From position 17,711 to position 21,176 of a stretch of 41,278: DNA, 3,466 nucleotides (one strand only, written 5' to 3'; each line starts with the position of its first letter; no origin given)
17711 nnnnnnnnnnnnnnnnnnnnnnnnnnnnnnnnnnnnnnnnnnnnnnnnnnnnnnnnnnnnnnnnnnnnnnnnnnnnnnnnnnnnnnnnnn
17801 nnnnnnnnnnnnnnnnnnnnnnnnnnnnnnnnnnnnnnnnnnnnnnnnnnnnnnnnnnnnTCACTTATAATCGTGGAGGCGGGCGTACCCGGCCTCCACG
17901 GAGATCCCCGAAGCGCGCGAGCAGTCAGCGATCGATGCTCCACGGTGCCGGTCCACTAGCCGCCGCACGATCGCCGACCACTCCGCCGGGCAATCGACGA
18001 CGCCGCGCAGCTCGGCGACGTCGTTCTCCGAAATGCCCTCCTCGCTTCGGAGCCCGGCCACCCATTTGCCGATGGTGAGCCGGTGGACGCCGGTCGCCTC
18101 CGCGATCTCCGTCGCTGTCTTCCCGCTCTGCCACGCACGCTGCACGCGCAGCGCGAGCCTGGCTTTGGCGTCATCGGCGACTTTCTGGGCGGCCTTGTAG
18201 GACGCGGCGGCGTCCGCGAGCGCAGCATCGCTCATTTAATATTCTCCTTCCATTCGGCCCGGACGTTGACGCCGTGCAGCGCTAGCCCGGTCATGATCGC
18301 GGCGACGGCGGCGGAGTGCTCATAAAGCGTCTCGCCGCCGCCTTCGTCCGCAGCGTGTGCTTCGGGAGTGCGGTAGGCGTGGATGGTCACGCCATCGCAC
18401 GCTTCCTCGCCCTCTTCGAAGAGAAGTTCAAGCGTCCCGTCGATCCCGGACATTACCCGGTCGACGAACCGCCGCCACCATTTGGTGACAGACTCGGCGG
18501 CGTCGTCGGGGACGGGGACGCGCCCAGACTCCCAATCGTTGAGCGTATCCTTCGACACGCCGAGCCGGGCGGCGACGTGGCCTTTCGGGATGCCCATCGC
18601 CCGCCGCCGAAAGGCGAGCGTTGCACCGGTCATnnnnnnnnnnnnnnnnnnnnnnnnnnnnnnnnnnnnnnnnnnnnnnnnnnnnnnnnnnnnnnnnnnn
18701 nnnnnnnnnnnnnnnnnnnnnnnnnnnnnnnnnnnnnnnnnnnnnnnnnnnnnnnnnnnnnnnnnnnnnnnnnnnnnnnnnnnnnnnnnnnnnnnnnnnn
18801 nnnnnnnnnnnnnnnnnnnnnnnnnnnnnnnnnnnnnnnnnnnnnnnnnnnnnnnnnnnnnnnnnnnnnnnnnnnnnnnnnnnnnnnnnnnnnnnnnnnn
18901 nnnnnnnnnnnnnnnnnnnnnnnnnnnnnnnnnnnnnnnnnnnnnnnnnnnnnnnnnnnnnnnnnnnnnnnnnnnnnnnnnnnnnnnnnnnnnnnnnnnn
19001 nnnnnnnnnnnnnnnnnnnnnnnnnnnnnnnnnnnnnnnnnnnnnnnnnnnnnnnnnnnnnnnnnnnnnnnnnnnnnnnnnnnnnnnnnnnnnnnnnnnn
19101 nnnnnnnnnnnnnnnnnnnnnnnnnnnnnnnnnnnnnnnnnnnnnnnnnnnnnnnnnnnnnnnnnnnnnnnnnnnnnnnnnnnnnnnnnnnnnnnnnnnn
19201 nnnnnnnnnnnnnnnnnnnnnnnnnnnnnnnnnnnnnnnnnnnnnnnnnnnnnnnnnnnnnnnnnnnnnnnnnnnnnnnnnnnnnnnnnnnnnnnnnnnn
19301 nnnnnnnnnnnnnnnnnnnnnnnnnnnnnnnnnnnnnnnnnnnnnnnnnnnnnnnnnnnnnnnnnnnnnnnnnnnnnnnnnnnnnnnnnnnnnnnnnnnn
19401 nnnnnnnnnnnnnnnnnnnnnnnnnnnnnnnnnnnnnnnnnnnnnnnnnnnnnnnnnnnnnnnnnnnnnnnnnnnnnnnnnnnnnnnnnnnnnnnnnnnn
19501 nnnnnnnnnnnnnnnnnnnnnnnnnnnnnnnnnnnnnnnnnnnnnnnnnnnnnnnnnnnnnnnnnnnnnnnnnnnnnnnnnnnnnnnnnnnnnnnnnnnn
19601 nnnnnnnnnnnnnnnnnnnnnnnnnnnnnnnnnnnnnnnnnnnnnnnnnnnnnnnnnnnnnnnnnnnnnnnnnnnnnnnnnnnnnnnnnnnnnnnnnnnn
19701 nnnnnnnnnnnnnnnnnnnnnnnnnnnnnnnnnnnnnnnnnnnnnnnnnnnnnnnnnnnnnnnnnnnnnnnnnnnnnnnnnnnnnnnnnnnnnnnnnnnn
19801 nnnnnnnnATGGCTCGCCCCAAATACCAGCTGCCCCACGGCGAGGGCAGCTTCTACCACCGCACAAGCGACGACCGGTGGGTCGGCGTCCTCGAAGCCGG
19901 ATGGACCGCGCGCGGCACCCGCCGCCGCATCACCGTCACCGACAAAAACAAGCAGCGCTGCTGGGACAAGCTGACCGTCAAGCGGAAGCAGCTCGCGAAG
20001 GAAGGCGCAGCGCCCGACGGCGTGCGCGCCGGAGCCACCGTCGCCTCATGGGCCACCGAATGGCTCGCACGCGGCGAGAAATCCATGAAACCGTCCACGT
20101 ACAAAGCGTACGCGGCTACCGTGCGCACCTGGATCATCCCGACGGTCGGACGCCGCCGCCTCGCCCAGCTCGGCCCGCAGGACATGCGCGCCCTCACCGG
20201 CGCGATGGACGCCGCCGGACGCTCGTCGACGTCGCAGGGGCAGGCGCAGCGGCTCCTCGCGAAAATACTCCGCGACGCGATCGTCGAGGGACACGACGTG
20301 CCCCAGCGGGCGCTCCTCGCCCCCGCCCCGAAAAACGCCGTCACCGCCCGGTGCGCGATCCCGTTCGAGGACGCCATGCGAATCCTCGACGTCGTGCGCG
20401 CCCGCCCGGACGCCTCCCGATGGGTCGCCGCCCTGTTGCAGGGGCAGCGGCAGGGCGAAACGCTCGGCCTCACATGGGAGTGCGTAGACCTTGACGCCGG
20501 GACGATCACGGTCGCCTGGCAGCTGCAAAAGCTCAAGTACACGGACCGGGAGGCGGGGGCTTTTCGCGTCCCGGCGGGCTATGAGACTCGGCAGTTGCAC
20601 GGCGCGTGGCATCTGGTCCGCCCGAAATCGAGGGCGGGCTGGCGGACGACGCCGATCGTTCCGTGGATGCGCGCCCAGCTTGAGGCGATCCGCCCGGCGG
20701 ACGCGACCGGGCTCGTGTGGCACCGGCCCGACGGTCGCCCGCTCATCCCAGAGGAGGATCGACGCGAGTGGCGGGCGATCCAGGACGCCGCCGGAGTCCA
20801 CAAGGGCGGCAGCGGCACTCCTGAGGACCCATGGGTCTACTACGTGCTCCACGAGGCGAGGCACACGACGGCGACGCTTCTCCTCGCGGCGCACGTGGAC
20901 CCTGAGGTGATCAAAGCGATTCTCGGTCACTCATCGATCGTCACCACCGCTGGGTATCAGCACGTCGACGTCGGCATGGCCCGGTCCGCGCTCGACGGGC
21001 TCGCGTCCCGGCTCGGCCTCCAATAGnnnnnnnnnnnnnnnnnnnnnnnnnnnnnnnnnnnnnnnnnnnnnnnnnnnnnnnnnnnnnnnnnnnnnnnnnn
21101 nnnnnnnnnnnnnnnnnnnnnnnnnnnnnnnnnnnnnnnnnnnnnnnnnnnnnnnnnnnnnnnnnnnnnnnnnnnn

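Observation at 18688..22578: A family of divergent, strongly acidic paralogs (B, C, D) flanks the integration module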

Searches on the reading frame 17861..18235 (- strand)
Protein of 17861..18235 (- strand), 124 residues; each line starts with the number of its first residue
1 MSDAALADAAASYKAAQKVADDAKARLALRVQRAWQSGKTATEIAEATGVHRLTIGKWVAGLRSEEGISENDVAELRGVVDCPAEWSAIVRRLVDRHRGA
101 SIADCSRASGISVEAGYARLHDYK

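Call 4: search_protein_families(library=pfam, proteins=[window:17861-18235:-], max_evalue=0.1)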
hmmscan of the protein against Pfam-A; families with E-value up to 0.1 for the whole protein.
window:17861-18235:- (124 aa): 6 families
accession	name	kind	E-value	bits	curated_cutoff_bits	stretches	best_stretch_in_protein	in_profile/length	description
PF13518.12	HTH_28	-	5.3e-06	26.9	25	1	31-66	6-39/52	Helix-turn-helix domain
PF13384.12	HTH_23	-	0.00019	21.6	24.6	1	23-68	2-46/50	Homeodomain-like domain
PF13011.12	LZ_Tnp_IS481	-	0.00041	21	22.2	1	24-66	11-53/85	leucine-zipper of insertion element IS481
PF01381.28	HTH_3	-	0.00054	20.4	23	1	32-63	4-34/55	Helix-turn-helix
PF01527.26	HTH_Tnp_1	-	0.0038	17.9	24.1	1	31-72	16-55/75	Transposase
PF13560.12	HTH_31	-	0.05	14.3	27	1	29-63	6-39/64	Helix-turn-helix domain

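Call 13: search_protein_families(library=phrogs, proteins=[window:17861-18235:-], max_evalue=0.1)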
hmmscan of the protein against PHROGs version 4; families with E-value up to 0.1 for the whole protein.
window:17861-18235:- (124 aa): 20 families
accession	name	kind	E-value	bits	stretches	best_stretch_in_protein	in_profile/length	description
phrog_686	-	DNA, RNA and nucleotide metabolism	2.1e-05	25.7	1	5-52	15-62/76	HTH DNA binding protein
phrog_141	-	head and packaging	0.00011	22.7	1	40-86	17-63/183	terminase small subunit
phrog_9366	-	integration and excision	0.00073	20.5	1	20-60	63-103/109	transposase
phrog_2328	-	transcription regulation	0.0011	19.7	1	24-86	13-73/128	transcriptional repressor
phrog_6223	-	transcription regulation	0.0019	19.2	1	37-65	16-44/73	transcriptional repressor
phrog_4151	-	DNA, RNA and nucleotide metabolism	0.0042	17.9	1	34-60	16-42/154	DNA binding protein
phrog_12823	-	unknown function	0.0079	16.2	0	13-64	290-342/417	-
phrog_7061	-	DNA, RNA and nucleotide metabolism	0.014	16.9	1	5-59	11-65/70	HTH DNA binding protein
phrog_8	-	transcription regulation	0.02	15.3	1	27-68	77-116/346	transcriptional regulator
phrog_1123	-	unknown function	0.026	15.3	1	8-70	14-78/112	-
phrog_664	-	DNA, RNA and nucleotide metabolism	0.034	15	0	35-65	97-127/210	DNA binding protein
phrog_2538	-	head and packaging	0.035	15.2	1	36-59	16-39/129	terminase small subunit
phrog_4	-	transcription regulation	0.039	13.9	1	24-74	134-178/400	transcriptional repressor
phrog_7545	-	DNA, RNA and nucleotide metabolism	0.042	15.1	1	35-89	15-57/160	HNH endonuclease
phrog_8446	-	DNA, RNA and nucleotide metabolism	0.046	14.4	1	34-72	24-62/211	HNH endonuclease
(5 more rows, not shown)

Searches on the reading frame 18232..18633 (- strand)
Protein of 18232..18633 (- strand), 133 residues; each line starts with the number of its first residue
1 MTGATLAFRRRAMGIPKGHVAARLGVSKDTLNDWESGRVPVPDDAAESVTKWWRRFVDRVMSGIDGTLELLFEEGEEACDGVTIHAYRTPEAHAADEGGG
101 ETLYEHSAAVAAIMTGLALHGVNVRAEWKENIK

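Call 4: search_protein_families(library=pfam, proteins=[window:18232-18633:-], max_evalue=0.1)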
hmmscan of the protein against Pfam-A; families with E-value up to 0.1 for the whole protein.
window:18232-18633:- (133 aa): 5 families
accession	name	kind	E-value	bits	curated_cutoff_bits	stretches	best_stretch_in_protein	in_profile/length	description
PF13560.12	HTH_31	-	2.7e-07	31.2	27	1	3-47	3-48/64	Helix-turn-helix domain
PF01381.28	HTH_3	-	0.00041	20.8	23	1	9-39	4-34/55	Helix-turn-helix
PF08965.17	Aca2_YdiL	-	0.038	14.6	23.8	1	24-93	26-87/118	Aca2/YdiL-like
PF13384.12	HTH_23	-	0.061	13.6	24.6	0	12-34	16-37/50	Homeodomain-like domain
PF02796.21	HTH_7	-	0.099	13.2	23.8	0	6-31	13-38/45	Helix-turn-helix domain of resolvase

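Call 13: search_protein_families(library=phrogs, proteins=[window:18232-18633:-], max_evalue=0.1)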
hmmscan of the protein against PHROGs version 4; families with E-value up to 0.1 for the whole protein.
window:18232-18633:- (133 aa): 17 families
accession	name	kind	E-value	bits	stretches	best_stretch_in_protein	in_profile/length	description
phrog_2328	-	transcription regulation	0.0001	23.1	1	6-54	20-68/128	transcriptional repressor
phrog_8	-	transcription regulation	0.00017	22.2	1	10-65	166-220/346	transcriptional regulator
phrog_955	-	DNA, RNA and nucleotide metabolism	0.00031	21.5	1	1-65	24-88/142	HTH DNA binding protein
phrog_1124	-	transcription regulation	0.00085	19.9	1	13-51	19-57/177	transcriptional regulator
phrog_2439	-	transcription regulation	0.0018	18.2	1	3-51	9-57/367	transcriptional regulator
phrog_2104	-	unknown function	0.0031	18.7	1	10-38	48-76/103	-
phrog_638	-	transcription regulation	0.011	16.5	1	20-46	23-49/145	transcriptional regulator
phrog_597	-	DNA, RNA and nucleotide metabolism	0.014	16.4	1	18-54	116-153/200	DNA binding protein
phrog_5119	-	unknown function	0.02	15.7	1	1-56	53-108/152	-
phrog_664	-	DNA, RNA and nucleotide metabolism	0.022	15.6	1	2-79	88-162/210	DNA binding protein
phrog_4836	-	transcription regulation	0.03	14.9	1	5-38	79-112/194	CII-like regulator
phrog_6288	-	unknown function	0.031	14.9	1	3-43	31-71/322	-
phrog_6962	-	unknown function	0.037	15.3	1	1-40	1-40/73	-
phrog_3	-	transcription regulation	0.044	14.5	1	3-44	90-129/430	transcriptional repressor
phrog_6499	-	transcription regulation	0.044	14.2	1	19-51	30-62/157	transcriptional regulator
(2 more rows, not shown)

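Call 72: search_solved_structures(query=window:18232-18633:-, max_evalue=1)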
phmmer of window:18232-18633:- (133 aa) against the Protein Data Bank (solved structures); distinct sequences matched with E-value up to 1: 6.
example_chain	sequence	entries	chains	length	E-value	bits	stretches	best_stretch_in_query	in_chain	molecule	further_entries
7ezy_A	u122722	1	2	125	0.00069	22.9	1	10-112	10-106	anti-CRISPR-associated Aca2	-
8tac_A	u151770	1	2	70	0.0085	19.3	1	3-40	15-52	DBP48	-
2ppx_A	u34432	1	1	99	0.22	14.7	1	8-49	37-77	Uncharacterized protein Atu1735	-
8w35_A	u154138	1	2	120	0.7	13.1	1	6-65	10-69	Anti-CRISPR associated (Aca) protein, Aca2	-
7vjo_B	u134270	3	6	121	0.71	13.1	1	6-65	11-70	anti-CRISPR-associated protein Aca2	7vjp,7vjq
9tv9_A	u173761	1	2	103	0.88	12.8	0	10-55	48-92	Antitoxin HigA-2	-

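Call 74: search_solved_structures(query=window:18232-18633:-, max_evalue=0.01, show_alignments=2)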
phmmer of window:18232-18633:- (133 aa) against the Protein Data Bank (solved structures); distinct sequences matched with E-value up to 0.01: 2.
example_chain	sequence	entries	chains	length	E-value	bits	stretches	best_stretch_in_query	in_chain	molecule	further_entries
7ezy_A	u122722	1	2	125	0.00069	22.9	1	10-112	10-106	anti-CRISPR-associated Aca2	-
8tac_A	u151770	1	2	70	0.0085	19.3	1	3-40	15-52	DBP48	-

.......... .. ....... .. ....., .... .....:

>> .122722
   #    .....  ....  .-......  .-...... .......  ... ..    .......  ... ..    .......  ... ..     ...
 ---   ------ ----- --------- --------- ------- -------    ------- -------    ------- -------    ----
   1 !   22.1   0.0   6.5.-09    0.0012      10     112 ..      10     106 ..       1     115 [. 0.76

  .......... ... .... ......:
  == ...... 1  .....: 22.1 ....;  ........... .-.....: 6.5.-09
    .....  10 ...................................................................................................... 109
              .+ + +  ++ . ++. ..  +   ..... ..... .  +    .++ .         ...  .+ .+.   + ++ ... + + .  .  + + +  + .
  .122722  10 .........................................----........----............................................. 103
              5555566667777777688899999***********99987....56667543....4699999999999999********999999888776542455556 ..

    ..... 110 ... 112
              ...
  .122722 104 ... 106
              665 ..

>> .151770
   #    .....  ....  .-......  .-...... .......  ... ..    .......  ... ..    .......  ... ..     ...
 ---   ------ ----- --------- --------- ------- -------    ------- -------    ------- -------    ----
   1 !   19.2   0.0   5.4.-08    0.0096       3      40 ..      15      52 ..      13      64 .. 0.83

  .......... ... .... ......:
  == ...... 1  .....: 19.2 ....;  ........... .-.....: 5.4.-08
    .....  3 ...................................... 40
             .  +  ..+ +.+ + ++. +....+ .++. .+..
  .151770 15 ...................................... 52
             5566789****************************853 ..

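Call 86: search_solved_structures(query=A5, max_evalue=1)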
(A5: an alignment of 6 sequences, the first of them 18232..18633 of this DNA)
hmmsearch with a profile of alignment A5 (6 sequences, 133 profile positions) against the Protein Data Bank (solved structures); distinct sequences matched with E-value up to 1: 10.
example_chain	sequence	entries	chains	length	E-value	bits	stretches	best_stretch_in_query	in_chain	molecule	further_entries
7ezy_A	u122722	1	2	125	0.00035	23.6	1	15-103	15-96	anti-CRISPR-associated Aca2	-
8tac_A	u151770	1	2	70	0.0023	21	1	6-39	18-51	DBP48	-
8w35_A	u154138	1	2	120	0.2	14.7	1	4-65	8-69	Anti-CRISPR associated (Aca) protein, Aca2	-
7vjo_B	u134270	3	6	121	0.2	14.7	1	4-65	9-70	anti-CRISPR-associated protein Aca2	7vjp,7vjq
7b5j_A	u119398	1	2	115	0.34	14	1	18-65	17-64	Anti-CRISPR associated (Aca) protein, Aca2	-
7ndf_C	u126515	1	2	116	0.42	13.7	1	4-49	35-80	Nb_MsbA 1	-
2ppx_A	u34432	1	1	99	0.44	13.6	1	8-48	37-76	Uncharacterized protein Atu1735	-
7ph7_C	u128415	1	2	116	0.45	13.6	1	4-49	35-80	Nb_MsbA#1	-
7ph4_C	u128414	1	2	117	0.45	13.6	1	4-49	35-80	Nanobody Nb_MsbA#1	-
5o8o_A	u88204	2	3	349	0.6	13.2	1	49-73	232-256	Mitochondrial import receptor subunit tom40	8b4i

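Call 87: search_protein_families(library=pfam, alignment_id=A5, max_evalue=1)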
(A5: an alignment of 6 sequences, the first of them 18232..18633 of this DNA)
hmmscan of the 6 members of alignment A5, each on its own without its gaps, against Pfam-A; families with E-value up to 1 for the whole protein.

A. member 1, window:18232-18633:- (133 aa): 5 families
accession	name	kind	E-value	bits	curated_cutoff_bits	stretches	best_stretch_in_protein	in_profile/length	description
PF13560.12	HTH_31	-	2.7e-07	31.2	27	1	3-47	3-48/64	Helix-turn-helix domain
PF01381.28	HTH_3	-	0.00041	20.8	23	1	9-39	4-34/55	Helix-turn-helix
PF08965.17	Aca2_YdiL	-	0.038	14.6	23.8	1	24-93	26-87/118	Aca2/YdiL-like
PF13384.12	HTH_23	-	0.061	13.6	24.6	1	12-34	16-37/50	Homeodomain-like domain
PF02796.21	HTH_7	-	0.099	13.2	23.8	1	6-31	13-38/45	Helix-turn-helix domain of resolvase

B. families by the number of members that match (of 6 scanned): 11 families
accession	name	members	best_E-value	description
PF13560.12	HTH_31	6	4.2e-08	Helix-turn-helix domain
PF01381.28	HTH_3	6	4e-05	Helix-turn-helix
PF08965.17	Aca2_YdiL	6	0.0027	Aca2/YdiL-like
PF02796.21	HTH_7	6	0.077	Helix-turn-helix domain of resolvase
PF13384.12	HTH_23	5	0.061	Homeodomain-like domain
PF13518.12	HTH_28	3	0.13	Helix-turn-helix domain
PF13551.12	HTH_29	2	0.029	Winged helix-turn helix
PF15943.11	YdaS_toxin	2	0.14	Bacterial toxin YdaS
PF07022.19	Phage_CI_repr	2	0.14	Bacteriophage CI repressor helix-turn-helix domain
PF21057.2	Hikeshi-like_C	2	0.15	Hikeshi-like, C-terminal domain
PF01527.26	HTH_Tnp_1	2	0.17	Transposase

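Call 109: search_dna_similar(query=window:18232-18633:-, collection=phages, mode=protein, max_evalue=0.001, max_rows=12)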
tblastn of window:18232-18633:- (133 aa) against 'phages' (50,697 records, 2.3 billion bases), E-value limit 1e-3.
No match.

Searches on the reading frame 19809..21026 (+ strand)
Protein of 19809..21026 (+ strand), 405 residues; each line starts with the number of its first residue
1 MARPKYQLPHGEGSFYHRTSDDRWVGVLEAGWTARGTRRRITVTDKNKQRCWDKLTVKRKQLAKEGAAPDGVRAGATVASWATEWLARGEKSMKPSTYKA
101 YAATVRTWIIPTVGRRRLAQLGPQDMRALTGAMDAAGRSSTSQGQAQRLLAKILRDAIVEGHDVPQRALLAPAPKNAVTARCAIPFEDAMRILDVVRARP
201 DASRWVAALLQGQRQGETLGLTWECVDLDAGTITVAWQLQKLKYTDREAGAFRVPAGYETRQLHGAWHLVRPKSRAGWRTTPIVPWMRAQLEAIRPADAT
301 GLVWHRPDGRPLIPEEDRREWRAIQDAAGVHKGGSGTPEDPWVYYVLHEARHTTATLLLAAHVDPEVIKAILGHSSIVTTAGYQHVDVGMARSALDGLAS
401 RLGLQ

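Call 4: search_protein_families(library=pfam, proteins=[window:19809-21026:+], max_evalue=0.1)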
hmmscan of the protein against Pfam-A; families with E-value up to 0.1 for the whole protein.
window:19809-21026:+ (405 aa): 3 families
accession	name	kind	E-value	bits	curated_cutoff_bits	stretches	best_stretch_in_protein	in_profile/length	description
PF00589.27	Phage_integrase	-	1.4e-13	51.5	27.1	1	208-387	31-169/172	Phage integrase family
PF22022.2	Phage_int_M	-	1.2e-05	25.9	27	1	80-162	3-84/96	Phage integrase central domain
PF14659.12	Phage_int_SAM_3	-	2.3e-05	24.9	22.6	1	77-127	1-51/58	Phage integrase, N-terminal SAM-like domain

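Call 65: list_cluster_members(proteins=[P0011, L001:17555-18250:+, L001:18765-20165:+, P0005, window:19809-21026:+])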
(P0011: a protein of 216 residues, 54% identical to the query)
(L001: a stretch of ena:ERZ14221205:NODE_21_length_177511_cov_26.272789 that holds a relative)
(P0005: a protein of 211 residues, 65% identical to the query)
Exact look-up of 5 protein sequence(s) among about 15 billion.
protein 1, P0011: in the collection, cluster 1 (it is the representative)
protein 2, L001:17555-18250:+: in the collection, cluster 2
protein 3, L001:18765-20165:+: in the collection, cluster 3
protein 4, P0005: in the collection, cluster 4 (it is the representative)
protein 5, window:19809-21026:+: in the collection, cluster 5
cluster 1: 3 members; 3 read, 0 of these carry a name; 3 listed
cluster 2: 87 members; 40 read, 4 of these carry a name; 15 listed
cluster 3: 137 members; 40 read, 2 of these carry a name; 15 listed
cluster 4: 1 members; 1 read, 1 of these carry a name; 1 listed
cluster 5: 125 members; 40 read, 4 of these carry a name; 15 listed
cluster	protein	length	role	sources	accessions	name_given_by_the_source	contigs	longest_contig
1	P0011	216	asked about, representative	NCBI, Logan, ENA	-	-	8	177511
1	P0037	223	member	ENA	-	-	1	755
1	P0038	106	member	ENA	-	-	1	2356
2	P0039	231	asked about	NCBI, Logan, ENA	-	-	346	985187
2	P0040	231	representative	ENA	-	-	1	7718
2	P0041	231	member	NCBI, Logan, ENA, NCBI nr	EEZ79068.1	FHA domain protein [Actinomyces sp. oral taxon 848 str. F0332]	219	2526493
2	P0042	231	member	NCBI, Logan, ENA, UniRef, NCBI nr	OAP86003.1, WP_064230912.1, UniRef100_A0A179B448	hypothetical protein A4H34_02155 [Peptidiphaga gingivicola] | FHA domain-containing protein n=1 Tax=Peptidiphaga gingivicola TaxID=2741497 ... | DUF3662 and FHA domain-containing protein [Peptidiphaga gingivicola]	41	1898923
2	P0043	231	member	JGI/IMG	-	FOG: FHA domain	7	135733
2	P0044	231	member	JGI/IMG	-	putative FHA domain protein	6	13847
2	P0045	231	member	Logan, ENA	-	-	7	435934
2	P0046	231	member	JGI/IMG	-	-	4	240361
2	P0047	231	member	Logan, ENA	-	-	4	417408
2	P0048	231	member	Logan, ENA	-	-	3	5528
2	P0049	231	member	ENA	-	-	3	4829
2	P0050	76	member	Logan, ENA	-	-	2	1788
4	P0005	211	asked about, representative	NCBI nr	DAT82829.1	MAG TPA: hypothetical protein [Caudoviricetes sp.]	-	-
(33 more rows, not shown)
